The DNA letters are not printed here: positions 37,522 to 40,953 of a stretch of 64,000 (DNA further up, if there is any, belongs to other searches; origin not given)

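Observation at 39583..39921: LeuRS carries an in-frame DUF559/Vsr-like PD-(D/E)xK nuclease-fold domain just upstream of KMSKS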

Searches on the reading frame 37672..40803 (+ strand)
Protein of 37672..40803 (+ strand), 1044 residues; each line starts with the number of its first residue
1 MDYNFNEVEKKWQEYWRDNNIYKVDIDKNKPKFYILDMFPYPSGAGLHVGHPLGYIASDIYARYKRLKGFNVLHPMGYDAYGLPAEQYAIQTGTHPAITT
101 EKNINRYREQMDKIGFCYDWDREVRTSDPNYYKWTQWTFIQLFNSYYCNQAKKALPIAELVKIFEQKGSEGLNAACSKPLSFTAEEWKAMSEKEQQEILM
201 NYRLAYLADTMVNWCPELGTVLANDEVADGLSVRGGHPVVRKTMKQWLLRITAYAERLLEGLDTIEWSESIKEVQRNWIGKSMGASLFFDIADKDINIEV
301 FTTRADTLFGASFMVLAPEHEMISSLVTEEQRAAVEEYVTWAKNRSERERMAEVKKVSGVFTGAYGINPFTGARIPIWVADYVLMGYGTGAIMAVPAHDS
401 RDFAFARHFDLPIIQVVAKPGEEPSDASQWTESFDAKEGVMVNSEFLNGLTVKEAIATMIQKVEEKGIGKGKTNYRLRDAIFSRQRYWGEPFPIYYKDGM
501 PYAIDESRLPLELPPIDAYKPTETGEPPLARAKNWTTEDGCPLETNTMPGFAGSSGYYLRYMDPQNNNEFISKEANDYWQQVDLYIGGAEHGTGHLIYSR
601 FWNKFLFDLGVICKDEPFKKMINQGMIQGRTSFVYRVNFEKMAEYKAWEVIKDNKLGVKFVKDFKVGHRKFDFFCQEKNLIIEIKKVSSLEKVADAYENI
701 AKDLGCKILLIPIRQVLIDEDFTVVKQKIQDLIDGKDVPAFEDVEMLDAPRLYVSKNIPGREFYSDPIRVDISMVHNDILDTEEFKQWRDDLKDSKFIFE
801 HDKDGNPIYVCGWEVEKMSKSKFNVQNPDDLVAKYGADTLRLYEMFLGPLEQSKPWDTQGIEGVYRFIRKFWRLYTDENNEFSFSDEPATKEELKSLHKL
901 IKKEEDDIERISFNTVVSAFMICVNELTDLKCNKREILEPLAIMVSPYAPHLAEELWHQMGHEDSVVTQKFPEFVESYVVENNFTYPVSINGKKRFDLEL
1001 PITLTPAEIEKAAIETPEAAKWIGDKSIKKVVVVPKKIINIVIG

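Call 4: search_protein_families(library=pfam, proteins=[window:37672-40803:+], max_evalue=10)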
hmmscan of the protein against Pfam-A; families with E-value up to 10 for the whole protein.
window:37672-40803:+ (1044 aa): 8 families
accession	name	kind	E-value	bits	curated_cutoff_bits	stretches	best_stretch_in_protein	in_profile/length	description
PF13603.12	tRNA-synt_1_2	-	9.9e-65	217.9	25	1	276-463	1-184/185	Leucyl-tRNA synthetase, editing domain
PF00133.28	tRNA-synt_1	-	9.2e-32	110.7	22.7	4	11-154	1-162/414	tRNA synthetases class I (I, L, M and V)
PF09334.17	tRNA-synt_1g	-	3.2e-19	69.4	20.1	3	38-146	6-111/391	tRNA synthetases class I (M)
PF08264.19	Anticodon_1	-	3.6e-17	63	25.1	1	894-1003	5-141/148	Anticodon-binding domain of tRNA ligase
PF04480.18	DUF559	-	0.00018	21.8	20.6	1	642-690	16-65/109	Protein of unknown function (DUF559)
PF16026.10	MIEAP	-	0.00033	21.1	27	1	891-959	18-85/195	Mitochondria-eating protein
PF23768.1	DUF7167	-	0.0074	16.8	24.4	1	179-202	19-42/60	Domain of unknown function (DUF7167)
PF18742.7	DpnII-MboI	-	0.061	13.3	27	1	660-703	57-100/150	REase_DpnII-MboI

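Call 5: search_protein_families(library=ncbifam, proteins=[window:37672-40803:+], max_evalue=10)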
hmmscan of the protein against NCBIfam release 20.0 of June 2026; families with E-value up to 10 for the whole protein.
window:37672-40803:+ (1044 aa): 20 families
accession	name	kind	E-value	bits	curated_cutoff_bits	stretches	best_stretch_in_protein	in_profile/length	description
TIGR00396.1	leuS_bact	equivalog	1.4e-284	946.4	548.4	3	201-640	141-577/843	leucine--tRNA ligase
NF008957.0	PRK12300.1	subfamily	1.7e-66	224.9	677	4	3-85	4-85/946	leucine--tRNA ligase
TIGR00422.1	valS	equivalog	2.4e-61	207.8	612.1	6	2-147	4-164/863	valine--tRNA ligase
NF009687.0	PRK13208.1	equivalog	1.3e-53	182.4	738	5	2-152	9-171/801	valine--tRNA ligase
TIGR00395.1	leuS_arch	equivalog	6.2e-48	163.5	648.5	4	7-85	2-78/938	leucine--tRNA ligase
NF004349.1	PRK05729.1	equivalog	8.3e-45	153.3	704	5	2-152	3-167/860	valine--tRNA ligase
TIGR00392.1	ileS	equivalog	6.4e-36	123.9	621.4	5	1-154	4-175/861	isoleucine--tRNA ligase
NF000540.1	alt_ValS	exception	2.1e-29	102.1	900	4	5-88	6-89/827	valine--tRNA ligase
NF011492.0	PRK14900.1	equivalog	5.7e-26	90.7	1783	4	3-83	13-93/1044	valine--tRNA ligase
TIGR00398.1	metG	equivalog_domain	1.7e-20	73.3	336.35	2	39-150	7-115/530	methionine--tRNA ligase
NF000257.1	MupA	exception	3.7e-18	64.7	1900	4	9-146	9-149/1024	mupirocin-resistant isoleucine--tRNA ligase MupA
NF000258.1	MupB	exception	8.9e-18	63.5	1900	3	9-87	9-88/1033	mupirocin-resistant isoleucine--tRNA ligase MupB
NF008900.0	PRK12267.1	equivalog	1.3e-17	63.6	598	2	30-144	3-114/648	methionine--tRNA ligase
NF040702.1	ileS_w_GNAT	exception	6.1e-17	60.6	1999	3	4-89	18-104/1100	isoleucine--tRNA ligase, N-acetyltransferase domain-containing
NF001100.0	PRK00133.1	equivalog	3.3e-15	55.6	587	2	39-145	13-116/676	methionine--tRNA ligase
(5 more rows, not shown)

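Call 7: search_solved_structures(query=window:37672-40803:+, max_evalue=1e-50, show_alignments=2)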
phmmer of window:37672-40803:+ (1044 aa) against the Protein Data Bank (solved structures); distinct sequences matched with E-value up to 1e-50: 18.
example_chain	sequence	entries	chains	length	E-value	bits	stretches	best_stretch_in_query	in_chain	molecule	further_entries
1h3n_A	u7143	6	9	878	6.8e-191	639.9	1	203-633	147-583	LEUCYL-TRNA SYNTHETASE | AMINOACYL-TRNA SYNTHETASE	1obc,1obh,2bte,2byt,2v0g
2v0c_A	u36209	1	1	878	1.2e-189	635.7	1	203-633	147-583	AMINOACYL-TRNA SYNTHETASE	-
7nua_A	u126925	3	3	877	7.7e-171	573.5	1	205-635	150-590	Leucine--tRNA ligase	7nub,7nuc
7nty_A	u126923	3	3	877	4.9e-170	570.8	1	205-635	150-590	Leucine--tRNA ligase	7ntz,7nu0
6q89_A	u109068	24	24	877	1.7e-169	569.1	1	205-635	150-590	Leucine--tRNA ligase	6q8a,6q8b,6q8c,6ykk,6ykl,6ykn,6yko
7nu1_A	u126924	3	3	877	4.1e-169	567.8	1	205-635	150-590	Leucine--tRNA ligase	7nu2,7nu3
9tjv_A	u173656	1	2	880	5.3e-168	564.1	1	204-640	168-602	Leucine--tRNA ligase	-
3zgz_A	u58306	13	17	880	2.1e-167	562.1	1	204-640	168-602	LEUCINE--TRNA LIGASE | LEUCYL-TRNA SYNTHETASE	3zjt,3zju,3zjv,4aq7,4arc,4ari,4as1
9twr_A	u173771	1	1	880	1e-166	559.9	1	204-640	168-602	Leucine--tRNA ligase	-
9twt_A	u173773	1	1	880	1e-166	559.8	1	204-639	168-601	Leucine--tRNA ligase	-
5omw_A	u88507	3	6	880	1.1e-166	559.8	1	204-639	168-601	Leucine--tRNA ligase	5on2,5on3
9tws_A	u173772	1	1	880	1.4e-166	559.4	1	204-640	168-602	Leucine--tRNA ligase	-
9tjw_A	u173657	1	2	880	1.5e-166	559.3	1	204-640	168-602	Leucine--tRNA ligase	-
9twv_A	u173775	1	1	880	2.7e-166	558.5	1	204-640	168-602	Leucine--tRNA ligase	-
9twu_A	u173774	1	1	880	4.7e-166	557.6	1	204-640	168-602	Leucine--tRNA ligase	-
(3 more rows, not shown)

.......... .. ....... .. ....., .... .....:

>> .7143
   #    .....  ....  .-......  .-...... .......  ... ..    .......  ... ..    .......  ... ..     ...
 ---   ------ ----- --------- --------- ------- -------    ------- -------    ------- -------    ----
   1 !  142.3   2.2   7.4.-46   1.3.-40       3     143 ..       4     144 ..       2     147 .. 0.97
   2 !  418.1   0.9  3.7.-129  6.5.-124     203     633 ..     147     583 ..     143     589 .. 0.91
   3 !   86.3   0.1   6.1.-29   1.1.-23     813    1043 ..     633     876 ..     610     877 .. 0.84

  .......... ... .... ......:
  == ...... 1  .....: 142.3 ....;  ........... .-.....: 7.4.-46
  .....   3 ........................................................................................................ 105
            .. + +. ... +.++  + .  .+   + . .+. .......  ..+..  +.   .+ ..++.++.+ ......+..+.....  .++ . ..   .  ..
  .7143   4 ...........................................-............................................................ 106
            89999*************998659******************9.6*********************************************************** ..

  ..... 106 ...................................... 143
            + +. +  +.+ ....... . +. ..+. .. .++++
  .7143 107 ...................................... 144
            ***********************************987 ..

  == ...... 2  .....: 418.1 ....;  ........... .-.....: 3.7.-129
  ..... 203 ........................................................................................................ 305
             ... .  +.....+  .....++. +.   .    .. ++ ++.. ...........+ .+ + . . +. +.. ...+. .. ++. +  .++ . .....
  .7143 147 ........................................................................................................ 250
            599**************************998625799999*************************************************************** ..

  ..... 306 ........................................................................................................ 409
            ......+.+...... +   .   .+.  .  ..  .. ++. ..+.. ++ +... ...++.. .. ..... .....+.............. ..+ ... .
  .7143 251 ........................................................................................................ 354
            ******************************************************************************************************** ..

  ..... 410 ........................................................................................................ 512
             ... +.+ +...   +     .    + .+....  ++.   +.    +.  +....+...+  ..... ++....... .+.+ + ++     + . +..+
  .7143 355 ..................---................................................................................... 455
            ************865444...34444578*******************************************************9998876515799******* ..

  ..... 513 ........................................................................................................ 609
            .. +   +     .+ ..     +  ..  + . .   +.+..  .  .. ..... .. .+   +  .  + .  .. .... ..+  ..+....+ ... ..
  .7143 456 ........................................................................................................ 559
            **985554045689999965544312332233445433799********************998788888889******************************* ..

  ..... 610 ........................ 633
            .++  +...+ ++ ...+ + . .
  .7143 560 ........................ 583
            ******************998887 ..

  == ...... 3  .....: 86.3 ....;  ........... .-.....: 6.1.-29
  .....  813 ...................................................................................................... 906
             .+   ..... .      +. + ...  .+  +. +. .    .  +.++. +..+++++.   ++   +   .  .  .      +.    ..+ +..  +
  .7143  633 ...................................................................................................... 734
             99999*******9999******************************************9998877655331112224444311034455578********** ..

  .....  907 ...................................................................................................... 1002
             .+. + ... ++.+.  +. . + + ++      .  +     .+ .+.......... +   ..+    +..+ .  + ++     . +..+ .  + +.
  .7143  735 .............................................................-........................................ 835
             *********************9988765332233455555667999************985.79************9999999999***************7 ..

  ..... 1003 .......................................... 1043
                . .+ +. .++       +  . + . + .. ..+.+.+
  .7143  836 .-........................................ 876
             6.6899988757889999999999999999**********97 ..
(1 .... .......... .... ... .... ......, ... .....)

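Call 11: find_homologous_proteins(query=window:37672-40803:+, max_evalue=1e-100)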
Query window:37672-40803:+ (1044 aa): 8000 proteins with E <= 1e-100 among 8000 candidates; the best 120 are listed.
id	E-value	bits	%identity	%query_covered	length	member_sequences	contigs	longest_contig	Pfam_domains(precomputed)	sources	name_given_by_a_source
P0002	0.0e+0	2328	95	100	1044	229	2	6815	PF09334.18,PF08264.20,PF13603.13,PF00133.29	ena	-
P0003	0.0e+0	2223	89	100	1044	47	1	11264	PF09334.18,PF08264.20,PF13603.13,PF00133.29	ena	-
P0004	0.0e+0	2143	98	62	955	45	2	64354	PF09334.18,PF08264.20,PF13603.13,PF00133.29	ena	-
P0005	0.0e+0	2138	98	62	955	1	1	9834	PF09334.18,PF08264.20,PF13603.13,PF00133.29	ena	-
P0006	0.0e+0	2125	98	62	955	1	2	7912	PF09334.18,PF08264.20,PF13603.13,PF00133.29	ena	-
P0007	0.0e+0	2095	96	62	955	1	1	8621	PF09334.18,PF08264.20,PF13603.13,PF00133.29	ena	-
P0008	0.0e+0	2094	96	62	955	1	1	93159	PF09334.18,PF08264.20,PF13603.13,PF00133.29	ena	-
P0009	0.0e+0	2086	82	100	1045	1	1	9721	PF09334.18,PF08264.20,PF13603.13,PF00133.29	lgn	-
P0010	0.0e+0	2071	94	62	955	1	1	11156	PF09334.18,PF08264.20,PF13603.13,PF00133.29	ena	-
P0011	0.0e+0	2071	94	62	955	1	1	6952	PF09334.18,PF08264.20,PF13603.13,PF00133.29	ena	-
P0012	0.0e+0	2069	94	62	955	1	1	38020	PF09334.18,PF08264.20,PF13603.13,PF00133.29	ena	-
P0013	0.0e+0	2068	94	62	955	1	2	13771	PF09334.18,PF08264.20,PF13603.13,PF00133.29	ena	-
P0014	0.0e+0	2068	94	62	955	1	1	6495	PF09334.18,PF08264.20,PF13603.13,PF00133.29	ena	-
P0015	0.0e+0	2067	94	62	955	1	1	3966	PF09334.18,PF08264.20,PF13603.13,PF00133.29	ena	-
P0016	0.0e+0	2067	94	62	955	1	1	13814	PF09334.18,PF08264.20,PF13603.13,PF00133.29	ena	-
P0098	0.0e+0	2016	79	100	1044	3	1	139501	PF09334.18,PF08264.20,PF13603.13,PF00133.29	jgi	-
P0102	0.0e+0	2014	79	98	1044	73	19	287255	PF09334.18,PF08264.20,PF13603.13,PF00133.29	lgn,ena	-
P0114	0.0e+0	2009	80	100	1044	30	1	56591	PF09334.18,PF08264.20,PF13603.13,PF00133.29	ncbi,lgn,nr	ncbi:MAG: class I tRNA ligase family protein [Bacteroidia bacterium]|nr:class I tRNA ligase family p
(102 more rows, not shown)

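Call 15: find_encoding_contigs(protein=P0004, flank=10000, max_places=2)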
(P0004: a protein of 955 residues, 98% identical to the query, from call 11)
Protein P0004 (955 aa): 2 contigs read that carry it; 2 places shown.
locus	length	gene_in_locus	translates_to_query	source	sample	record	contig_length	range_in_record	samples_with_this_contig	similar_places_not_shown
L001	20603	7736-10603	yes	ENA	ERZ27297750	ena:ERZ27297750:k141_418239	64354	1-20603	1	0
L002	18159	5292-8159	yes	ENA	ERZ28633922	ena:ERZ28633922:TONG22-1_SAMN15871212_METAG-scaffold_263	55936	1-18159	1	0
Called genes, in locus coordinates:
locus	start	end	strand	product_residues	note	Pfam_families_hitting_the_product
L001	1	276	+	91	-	?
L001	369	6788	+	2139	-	PF02368:Big_2, PF13306:LRR_5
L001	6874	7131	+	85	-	-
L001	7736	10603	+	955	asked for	PF00133:tRNA-synt_1, PF09334:tRNA-synt_1g, PF13603:tRNA-synt_1_2, PF08264:Anticodon_1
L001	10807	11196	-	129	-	PF01797:Y1_Tnp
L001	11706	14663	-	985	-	PF13620:CarboxypepD_reg, PF18962:Por_Secre_tail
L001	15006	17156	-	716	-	PF00930:DPPIV_N, PF02129:Peptidase_S15 (weak), PF00326:Peptidase_S9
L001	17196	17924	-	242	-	PF01884:PcrB, PF04131:NanE (weak), PF00977:His_biosynth, PF00290:Trp_syntA (weak)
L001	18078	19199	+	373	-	PF04055:Radical_SAM, PF06969:HemN_C (weak)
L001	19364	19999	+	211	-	-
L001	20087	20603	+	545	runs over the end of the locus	PF03571:Peptidase_M49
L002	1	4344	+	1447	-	?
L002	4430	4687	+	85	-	-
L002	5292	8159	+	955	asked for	PF00133:tRNA-synt_1, PF09334:tRNA-synt_1g, PF13603:tRNA-synt_1_2, PF08264:Anticodon_1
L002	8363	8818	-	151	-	PF01797:Y1_Tnp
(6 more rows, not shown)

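Call 16: find_encoding_contigs(protein=P0002, flank=10000, max_places=2)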
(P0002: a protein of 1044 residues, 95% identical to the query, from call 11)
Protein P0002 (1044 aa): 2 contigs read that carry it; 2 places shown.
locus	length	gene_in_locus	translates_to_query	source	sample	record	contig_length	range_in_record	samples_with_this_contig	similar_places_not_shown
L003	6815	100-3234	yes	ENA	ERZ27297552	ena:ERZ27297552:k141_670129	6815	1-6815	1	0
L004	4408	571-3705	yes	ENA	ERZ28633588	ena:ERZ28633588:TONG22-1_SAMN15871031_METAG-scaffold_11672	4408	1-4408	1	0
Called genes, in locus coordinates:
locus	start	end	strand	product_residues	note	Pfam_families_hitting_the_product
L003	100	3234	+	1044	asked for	PF00133:tRNA-synt_1, PF09334:tRNA-synt_1g, PF13603:tRNA-synt_1_2, PF08264:Anticodon_1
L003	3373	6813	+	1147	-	?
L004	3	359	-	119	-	?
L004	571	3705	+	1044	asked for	PF00133:tRNA-synt_1, PF09334:tRNA-synt_1g, PF13603:tRNA-synt_1_2, PF08264:Anticodon_1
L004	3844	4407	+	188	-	?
